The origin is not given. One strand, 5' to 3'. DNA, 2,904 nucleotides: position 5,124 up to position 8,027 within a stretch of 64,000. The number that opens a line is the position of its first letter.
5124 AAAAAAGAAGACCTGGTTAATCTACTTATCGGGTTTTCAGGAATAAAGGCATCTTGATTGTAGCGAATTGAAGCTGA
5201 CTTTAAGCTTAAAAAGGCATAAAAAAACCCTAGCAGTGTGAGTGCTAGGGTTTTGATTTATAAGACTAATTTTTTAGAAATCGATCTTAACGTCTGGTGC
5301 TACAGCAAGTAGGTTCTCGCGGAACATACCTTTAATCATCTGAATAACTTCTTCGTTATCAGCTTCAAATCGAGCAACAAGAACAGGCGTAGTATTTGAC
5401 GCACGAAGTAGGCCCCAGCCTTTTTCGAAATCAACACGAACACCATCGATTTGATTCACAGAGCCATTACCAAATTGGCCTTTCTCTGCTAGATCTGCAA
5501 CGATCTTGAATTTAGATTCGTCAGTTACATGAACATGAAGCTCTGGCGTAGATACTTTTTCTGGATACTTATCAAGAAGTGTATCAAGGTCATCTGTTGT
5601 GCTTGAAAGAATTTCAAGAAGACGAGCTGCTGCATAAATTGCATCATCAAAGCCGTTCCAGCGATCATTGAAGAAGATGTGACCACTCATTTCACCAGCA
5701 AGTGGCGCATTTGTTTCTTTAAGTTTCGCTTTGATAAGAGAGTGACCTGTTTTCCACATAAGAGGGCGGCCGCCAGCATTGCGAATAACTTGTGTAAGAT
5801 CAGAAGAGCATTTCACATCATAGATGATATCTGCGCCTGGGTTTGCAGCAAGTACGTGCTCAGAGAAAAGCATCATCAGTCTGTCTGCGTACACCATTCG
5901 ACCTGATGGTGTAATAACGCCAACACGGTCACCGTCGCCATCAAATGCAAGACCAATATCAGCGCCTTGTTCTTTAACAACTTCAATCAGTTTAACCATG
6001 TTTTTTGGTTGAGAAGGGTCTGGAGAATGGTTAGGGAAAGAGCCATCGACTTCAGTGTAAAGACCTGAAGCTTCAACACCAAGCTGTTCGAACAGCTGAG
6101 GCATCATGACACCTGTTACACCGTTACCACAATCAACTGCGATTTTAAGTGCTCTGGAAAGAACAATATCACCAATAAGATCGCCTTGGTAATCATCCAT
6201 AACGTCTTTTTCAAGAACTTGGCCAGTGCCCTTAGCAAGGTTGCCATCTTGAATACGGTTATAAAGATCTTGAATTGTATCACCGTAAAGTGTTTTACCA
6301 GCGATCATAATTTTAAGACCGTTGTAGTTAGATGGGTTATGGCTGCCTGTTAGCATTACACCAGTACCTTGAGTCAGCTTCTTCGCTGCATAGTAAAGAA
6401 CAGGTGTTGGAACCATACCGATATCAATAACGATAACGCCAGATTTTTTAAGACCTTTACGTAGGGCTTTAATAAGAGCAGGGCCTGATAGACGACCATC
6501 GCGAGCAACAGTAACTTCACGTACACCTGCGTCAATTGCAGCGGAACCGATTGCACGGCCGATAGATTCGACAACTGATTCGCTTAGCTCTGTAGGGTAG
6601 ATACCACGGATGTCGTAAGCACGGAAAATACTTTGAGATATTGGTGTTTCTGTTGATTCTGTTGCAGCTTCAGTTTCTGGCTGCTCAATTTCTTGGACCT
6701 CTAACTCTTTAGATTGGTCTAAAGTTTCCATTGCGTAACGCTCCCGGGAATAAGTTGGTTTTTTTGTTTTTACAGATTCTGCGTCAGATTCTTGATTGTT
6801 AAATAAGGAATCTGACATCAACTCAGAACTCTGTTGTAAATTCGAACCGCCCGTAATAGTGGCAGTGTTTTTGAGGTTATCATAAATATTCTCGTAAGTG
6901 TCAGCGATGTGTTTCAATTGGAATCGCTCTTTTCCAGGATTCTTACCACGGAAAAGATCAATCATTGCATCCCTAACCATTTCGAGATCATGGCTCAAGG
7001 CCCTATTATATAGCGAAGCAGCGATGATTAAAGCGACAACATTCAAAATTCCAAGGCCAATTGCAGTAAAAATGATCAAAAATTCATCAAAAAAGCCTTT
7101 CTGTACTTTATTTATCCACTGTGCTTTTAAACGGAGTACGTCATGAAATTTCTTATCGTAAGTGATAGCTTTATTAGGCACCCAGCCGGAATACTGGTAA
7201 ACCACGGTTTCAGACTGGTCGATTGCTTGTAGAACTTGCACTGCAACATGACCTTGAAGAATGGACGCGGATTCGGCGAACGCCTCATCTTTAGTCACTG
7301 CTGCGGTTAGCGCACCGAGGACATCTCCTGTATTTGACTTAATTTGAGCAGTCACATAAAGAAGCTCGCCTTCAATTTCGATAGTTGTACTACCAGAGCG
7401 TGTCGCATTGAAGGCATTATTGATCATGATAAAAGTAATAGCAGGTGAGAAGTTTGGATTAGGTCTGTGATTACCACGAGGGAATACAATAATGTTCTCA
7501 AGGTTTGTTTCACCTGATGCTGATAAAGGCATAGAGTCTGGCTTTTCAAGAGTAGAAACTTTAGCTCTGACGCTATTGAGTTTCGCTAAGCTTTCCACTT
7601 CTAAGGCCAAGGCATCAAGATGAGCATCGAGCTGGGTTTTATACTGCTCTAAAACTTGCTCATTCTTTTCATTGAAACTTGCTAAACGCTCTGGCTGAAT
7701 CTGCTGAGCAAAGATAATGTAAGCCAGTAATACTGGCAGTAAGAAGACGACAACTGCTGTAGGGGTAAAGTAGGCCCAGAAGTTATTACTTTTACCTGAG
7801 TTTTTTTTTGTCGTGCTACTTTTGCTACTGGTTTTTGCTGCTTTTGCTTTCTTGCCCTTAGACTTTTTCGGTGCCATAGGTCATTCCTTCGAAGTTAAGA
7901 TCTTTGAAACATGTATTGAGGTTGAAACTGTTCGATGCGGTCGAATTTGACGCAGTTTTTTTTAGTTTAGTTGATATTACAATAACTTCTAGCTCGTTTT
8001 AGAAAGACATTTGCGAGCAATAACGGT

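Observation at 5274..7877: Phosphomannomutase/phosphoglucomutase fused to a two-TM, periplasmic-domain N-terminal module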

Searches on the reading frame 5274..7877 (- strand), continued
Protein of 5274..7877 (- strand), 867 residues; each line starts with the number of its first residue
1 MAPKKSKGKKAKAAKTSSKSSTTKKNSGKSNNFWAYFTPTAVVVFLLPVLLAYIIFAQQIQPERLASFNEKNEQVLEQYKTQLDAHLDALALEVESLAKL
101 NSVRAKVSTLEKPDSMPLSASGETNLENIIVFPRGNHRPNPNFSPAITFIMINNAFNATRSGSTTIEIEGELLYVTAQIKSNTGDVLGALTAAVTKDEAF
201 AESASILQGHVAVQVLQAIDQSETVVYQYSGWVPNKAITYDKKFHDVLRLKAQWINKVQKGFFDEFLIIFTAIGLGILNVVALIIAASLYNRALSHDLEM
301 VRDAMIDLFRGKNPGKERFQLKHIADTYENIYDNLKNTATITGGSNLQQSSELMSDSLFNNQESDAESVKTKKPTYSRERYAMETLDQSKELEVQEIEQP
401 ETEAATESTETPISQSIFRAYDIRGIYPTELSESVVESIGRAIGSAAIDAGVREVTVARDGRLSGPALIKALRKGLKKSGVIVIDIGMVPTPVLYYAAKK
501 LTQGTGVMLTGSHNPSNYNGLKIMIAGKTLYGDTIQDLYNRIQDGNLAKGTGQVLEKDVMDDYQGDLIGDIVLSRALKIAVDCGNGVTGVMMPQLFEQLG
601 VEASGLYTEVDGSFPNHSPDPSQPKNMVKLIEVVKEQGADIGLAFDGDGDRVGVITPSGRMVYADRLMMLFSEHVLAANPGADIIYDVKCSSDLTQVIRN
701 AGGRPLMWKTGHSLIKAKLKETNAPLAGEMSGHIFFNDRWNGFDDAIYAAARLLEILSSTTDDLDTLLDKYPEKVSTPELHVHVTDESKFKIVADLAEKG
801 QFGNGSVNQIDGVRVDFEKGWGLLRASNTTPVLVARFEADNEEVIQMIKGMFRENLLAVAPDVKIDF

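Call 62: predict_structure(alignment_id=A3)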
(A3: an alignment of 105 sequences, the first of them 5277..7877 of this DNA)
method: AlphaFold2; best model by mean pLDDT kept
length: 867 residues; sequences in the alignment: 105
mean_pLDDT: 83.0   pTM: 0.58
mean pLDDT of the five models: 83.0, 81.7, 81.4, 80.9, 79.8
residues with pLDDT >= 90: 479; 70-90: 250; 50-70: 35; < 50: 103
segments of 3 or more residues with pLDDT < 50: 1-29, 341-408, 610-613
pLDDT, mean of each block of 10 residues (from residue 1): 35 35 44 81 89 87 83 89 93 94 92 81 74 90 90 89 90 95 94 91 82 90 88 86 90 80 79 90 89 89 83 76 85 69 30 28 28 26 27 33 46 87 87 96 98 96 82 98 95 93 94 77 93 93 96 93 91 94 78 90 78 54 88 96 90 96 95 95 97 96 96 89 95 89 89 96 96 91 93 97 96 97 92 95 98 98 93
secondary structure, 60 per line:
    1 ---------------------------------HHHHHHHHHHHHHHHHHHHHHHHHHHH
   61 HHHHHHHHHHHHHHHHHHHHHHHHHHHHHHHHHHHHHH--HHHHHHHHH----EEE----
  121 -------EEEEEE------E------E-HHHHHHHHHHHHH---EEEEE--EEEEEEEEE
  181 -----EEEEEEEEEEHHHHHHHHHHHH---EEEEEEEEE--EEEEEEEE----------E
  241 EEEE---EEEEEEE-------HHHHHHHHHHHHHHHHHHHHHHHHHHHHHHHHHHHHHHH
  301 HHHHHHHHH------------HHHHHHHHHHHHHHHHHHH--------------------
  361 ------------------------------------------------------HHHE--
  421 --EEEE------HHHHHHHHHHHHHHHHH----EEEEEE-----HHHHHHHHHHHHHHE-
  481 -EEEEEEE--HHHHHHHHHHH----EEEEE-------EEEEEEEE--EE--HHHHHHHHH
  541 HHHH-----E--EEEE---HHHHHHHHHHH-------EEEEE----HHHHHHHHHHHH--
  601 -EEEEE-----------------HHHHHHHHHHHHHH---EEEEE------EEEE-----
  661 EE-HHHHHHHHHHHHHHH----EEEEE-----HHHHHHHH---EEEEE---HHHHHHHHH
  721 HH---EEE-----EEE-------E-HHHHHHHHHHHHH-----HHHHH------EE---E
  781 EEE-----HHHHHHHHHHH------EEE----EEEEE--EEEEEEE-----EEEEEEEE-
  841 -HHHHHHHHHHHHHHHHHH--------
elements in order (helices of 4 or more, strands of 3 or more residues): H34-98 H101-109 E114-116 E128-133 H149-161 E165-169 E172-180 E186-195 H196-207 E211-219 E222-229 E240-244 E248-254 H262-309 H322-340 E423-426 H433-449 E454-459 H465-478 E482-488 H491-501 E506-510 E518-525 H532-544 E553-556 H560-570 E578-582 H587-598 E602-606 H624-637 E641-645 E652-655 H664-678 E683-687 H693-700 E704-708 H712-722 E726-728 E734-736 H746-758 H764-768 E780-783 H789-799 E806-808 E813-817 E820-826 E832-839 H842-859

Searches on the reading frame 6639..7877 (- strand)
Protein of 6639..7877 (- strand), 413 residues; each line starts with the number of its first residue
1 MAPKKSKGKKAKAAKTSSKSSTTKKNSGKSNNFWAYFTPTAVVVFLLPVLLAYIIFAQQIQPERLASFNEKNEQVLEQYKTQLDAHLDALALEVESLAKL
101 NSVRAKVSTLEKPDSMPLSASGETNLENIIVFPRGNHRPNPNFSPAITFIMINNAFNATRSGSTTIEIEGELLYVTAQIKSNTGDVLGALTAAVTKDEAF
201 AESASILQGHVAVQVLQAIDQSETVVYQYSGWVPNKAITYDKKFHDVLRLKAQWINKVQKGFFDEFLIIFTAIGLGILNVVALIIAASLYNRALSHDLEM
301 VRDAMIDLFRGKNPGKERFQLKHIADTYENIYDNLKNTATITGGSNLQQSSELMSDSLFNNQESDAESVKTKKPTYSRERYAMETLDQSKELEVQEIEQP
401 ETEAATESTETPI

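Call 6: find_homologous_proteins(query=window:6639-7877:-, max_evalue=0.001)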
Query window:6639-7877:- (413 aa): 1 proteins with E <= 0.001 among 8000 candidates.
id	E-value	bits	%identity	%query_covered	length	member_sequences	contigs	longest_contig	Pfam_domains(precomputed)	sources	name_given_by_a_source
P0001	9.1e-4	36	100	8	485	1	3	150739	PF02878.23,PF00408.27,PF02879.23,PF02880.23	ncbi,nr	ncbi:MAG TPA: phosphomannomutase/phosphoglucomutase [Gammaproteobacteria bacterium]|nr:phosphomannom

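Call 15: find_encoding_contigs(protein=P0001, flank=10000, max_places=6)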
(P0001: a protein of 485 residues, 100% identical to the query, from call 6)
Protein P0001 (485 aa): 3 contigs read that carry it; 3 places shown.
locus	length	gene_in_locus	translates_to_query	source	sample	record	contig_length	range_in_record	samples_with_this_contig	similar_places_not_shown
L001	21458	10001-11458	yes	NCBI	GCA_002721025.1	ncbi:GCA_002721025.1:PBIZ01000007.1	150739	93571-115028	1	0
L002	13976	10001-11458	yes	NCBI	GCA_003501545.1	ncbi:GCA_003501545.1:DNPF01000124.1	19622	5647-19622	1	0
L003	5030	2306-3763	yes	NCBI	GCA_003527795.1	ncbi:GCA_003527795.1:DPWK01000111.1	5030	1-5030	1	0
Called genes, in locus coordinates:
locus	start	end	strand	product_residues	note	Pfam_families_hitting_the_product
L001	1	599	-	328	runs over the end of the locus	PF01553:Acyltransferase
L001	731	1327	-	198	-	PF00462:Glutaredoxin, PF02798:GST_N, PF13417:GST_N_3, PF22441:CLIC-like_N (weak), PF13409:GST_N_2, PF00043:GST_C, PF14497:GST_C_3 (weak), PF13410:GST_C_2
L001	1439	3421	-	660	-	PF01145:Band_7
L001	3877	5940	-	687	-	PF00069:Pkinase, PF07714:PK_Tyr_Ser-Thr, PF14531:Kinase-like (faint)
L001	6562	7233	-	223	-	PF20582:UPF0758_N, PF04002:RadC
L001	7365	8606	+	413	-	PF02441:Flavoprotein, PF04127:DFP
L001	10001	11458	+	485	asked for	PF02878:PGM_PMM_I, PF02879:PGM_PMM_II, PF02880:PGM_PMM_III, PF00408:PGM_PMM_IV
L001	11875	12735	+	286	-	PF00696:AA_kinase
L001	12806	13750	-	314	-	PF07889:DUF1664 (weak)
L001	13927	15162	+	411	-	PF02518:HATPase_c, PF00072:Response_reg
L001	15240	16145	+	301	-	-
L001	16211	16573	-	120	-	-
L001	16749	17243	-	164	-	PF13612:DDE_Tnp_1_3, PF01609:DDE_Tnp_1, PF13359:DDE_Tnp_4, PF13586:DDE_Tnp_1_2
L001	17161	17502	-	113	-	PF13340:DUF4096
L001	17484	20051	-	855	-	-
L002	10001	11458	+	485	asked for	PF02878:PGM_PMM_I, PF02879:PGM_PMM_II, PF02880:PGM_PMM_III, PF00408:PGM_PMM_IV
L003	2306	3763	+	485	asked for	PF02878:PGM_PMM_I, PF02879:PGM_PMM_II, PF02880:PGM_PMM_III, PF00408:PGM_PMM_IV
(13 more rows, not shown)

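Call 30: find_related_loci(query=A2, collection=genome_contigs, flank=6000)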
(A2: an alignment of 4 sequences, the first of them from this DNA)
Query A2 (345 aa) in genome_contigs; peptide patterns used: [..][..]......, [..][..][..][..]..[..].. (x = any residue, [..] = any of these).
43 stretches matched a pattern, but none encodes a relative of the query by tblastn (E <= 1e-3).

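Call 34: predict_structure(alignment_id=A1)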
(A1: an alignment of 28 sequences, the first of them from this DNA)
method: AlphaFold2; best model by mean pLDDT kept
length: 345 residues; sequences in the alignment: 28
mean_pLDDT: 85.6   pTM: 0.68
mean pLDDT of the five models: 85.6, 84.1, 84.0, 83.8, 83.1
residues with pLDDT >= 90: 217; 70-90: 84; 50-70: 14; < 50: 30
segments of 3 or more residues with pLDDT < 50: 1-4, 6-25, 341-345
pLDDT, mean of each block of 10 residues (from residue 1): 46 45 53 86 93 92 90 93 94 95 93 82 78 94 92 95 94 96 96 93 85 93 92 87 92 83 84 95 94 93 88 81 90 74 44
secondary structure, 60 per line:
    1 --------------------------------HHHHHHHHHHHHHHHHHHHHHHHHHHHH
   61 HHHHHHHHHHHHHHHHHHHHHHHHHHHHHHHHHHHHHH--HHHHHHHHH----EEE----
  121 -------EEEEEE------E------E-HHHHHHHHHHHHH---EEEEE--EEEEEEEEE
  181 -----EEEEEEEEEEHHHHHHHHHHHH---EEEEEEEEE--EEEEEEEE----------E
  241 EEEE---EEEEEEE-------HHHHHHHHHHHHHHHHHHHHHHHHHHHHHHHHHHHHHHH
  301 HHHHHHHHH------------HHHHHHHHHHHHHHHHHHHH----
elements in order: H33-98 H101-109 E114-116 E128-133 H149-161 E165-169 E172-180 E186-195 H196-207 E211-219 E222-229 E240-244 E248-254 H262-309 H322-341

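Call 36: fold_search(model_id=the predicted structure, library=pdb)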
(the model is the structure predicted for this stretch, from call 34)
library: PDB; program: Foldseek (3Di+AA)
matches with E <= 10: 730; with E <= 0.001: 11
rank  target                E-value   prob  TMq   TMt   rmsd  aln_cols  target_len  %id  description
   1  4jgo_B                1.3e-05  1.00  0.41  0.63   5.5       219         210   12  The crystal structure of sporulation kinase d sensor domain from Bacillus subtilis subsp. (released 2013-05-15)
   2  4jgq_B                2.5e-05  1.00  0.41  0.66   5.2       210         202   11  The crystal structure of sporulation kinase D mutant sensor domain, r131a, from Bacillus subtilis subsp in co-crystall (released 2013-05-15)
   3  9a5d_A                4.4e-05  1.00  0.21  0.15  14.3       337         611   14  Integrative model of WALK-YYCH by crosslinking MS and deep learning (released 2024-09-18)
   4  4jgo_A                4.7e-05  1.00  0.38  0.60   6.6       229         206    9  The crystal structure of sporulation kinase d sensor domain from Bacillus subtilis subsp. (released 2013-05-15)
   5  4jgr_B                5.0e-05  1.00  0.40  0.64   5.5       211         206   11  The crystal structure of sporulation kinase D mutant sensor domain, R131A, from Bacillus subtilis subsp at 2.4A resolu (released 2013-05-15)
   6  4jgp_B                7.8e-05  1.00  0.42  0.65   5.0       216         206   11  The crystal structure of sporulation kinase D sensor domain from Bacillus subtilis subsp in complex with pyruvate at 2 (released 2013-05-15)
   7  4jgq_A                8.7e-05  1.00  0.40  0.64   6.7       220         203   10  The crystal structure of sporulation kinase D mutant sensor domain, r131a, from Bacillus subtilis subsp in co-crystall (released 2013-05-15)
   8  4jgr_A                9.7e-05  1.00  0.38  0.61   6.3       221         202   10  The crystal structure of sporulation kinase D mutant sensor domain, R131A, from Bacillus subtilis subsp at 2.4A resolu (released 2013-05-15)
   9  9niv                  5.9e-04  1.00  0.33  0.50  11.2       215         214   13  Crystal structure of Vibrio cholerae CqsR bound to serinol (released 2025-07-02)
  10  5ere                  6.2e-04  1.00  0.32  0.22   8.4       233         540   14  Extracellular ligand binding receptor from Desulfohalobium retbaense DSM5692 (released 2016-08-10)
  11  9nia                  6.2e-04  1.00  0.30  0.46  11.0       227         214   13  Crystal structure of Vibrio cholerae CqsR bound to ethanolamine (released 2025-07-02)
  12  3lif_A                1.4e-03  0.99  0.27  0.35  10.5       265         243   11  Crystal Structure of the extracellular domain of the putative histidine kinase rpHK1S-Z16 (released 2010-05-05)
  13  9bgv_A                1.4e-03  0.92  0.14  0.06  25.1       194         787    8  DosP R97A straight form (released 2024-11-20)
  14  9nj8_B                2.5e-03  1.00  0.32  0.51  10.0       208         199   13  Crystal structure of apo Vibrio cholerae CqsR with D198N mutation (released 2025-07-02)
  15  3lif_B                2.7e-03  0.99  0.31  0.41   9.8       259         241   12  Crystal Structure of the extracellular domain of the putative histidine kinase rpHK1S-Z16 (released 2010-05-05)
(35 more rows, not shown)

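Call 37: search_protein_families(library=pfam, alignment_id=A1, max_evalue=1)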
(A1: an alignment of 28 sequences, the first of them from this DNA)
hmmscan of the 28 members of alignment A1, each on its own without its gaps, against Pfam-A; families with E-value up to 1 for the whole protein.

A. member 1, seq(345 aa): 4 families
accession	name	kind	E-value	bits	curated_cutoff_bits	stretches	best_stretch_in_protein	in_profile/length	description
PF22788.2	COP9_hel_rpt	-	0.029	14.4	27.2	1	63-115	5-57/232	COP9 signalosome complex subunit 3, N-terminal helical repeats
PF06295.17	ZapG-like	-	0.053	14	33.5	1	42-98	6-62/123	Z-ring associated protein G-like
PF02743.24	dCache_1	-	0.058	13.4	45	0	68-134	7-76/240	Cache domain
PF06781.17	CrgA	-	0.26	11.9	24.8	1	5-61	3-61/89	Cell division protein CrgA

B. families by the number of members that match (of 28 scanned): 55 families (the first 25 are shown)
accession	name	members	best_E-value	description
PF02743.24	dCache_1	10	1.3e-05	Cache domain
PF04612.17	T2SSM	6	0.021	Type II secretion system (T2SS), protein M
PF06024.17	Orf78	4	0.0046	Orf78 (ac78)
PF14316.11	DUF4381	4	0.0067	Domain of unknown function (DUF4381)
PF17203.10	sCache_3_2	2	0.0018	Single cache domain 3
PF06781.17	CrgA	2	0.011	Cell division protein CrgA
PF06305.16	LapA_dom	2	0.22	Lipopolysaccharide assembly protein A domain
PF05569.17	Peptidase_M56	1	0.00016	BlaR1 peptidase M56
PF14610.12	Psg1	1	0.00073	Ykl077w/Psg1 (Pma1 Stabilization in Golgi)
PF14827.12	dCache_3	1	0.00093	Double sensory domain of two-component sensor kinase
PF02163.28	Peptidase_M50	1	0.0043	Peptidase family M50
PF22700.2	MVD-like_N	1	0.0049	Diphosphomevalonate decarboxylase-like N-terminal domain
PF01594.21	AI-2E_transport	1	0.0098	AI-2E family transporter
PF19865.4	DUF6338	1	0.011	Family of unknown function (DUF6338)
PF05425.18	CopD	1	0.011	Copper resistance protein D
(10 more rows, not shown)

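Call 76: find_related_loci(query=A2, collection=metagenome_contigs, flank=4000)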
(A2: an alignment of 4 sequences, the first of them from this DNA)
Query A2 (345 aa) in metagenome_contigs; peptide patterns used: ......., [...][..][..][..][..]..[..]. (x = any residue, [..] = any of these).
544 stretches matched a pattern; 2 encode a relative of the query (tblastn E <= 1e-3); 2 distinct loci.
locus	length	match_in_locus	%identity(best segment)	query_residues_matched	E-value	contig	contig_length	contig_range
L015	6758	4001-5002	43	9-345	2e-91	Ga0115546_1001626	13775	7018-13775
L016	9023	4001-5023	29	10-337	2e-45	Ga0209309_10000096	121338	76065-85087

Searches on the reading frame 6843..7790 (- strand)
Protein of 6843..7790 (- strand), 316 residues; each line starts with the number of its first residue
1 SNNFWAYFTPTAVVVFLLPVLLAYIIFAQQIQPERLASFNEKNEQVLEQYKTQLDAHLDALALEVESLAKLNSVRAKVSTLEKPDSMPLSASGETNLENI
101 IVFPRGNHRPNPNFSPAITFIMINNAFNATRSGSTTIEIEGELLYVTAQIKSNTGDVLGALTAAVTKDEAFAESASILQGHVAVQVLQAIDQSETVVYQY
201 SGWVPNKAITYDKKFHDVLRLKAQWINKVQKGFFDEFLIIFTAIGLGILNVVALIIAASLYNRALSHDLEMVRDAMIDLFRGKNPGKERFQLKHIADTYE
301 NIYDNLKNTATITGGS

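Call 20: search_protein_representatives(protein=window:6843-7790:-)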
Query: 316 residues. Proteins with E-value up to 0.001 (for the whole library): 1; up to 1e-10: 0; up to 1e-30: 0. The best 1 are listed.
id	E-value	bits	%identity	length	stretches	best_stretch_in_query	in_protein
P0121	3.7e-04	36.2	24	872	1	3-311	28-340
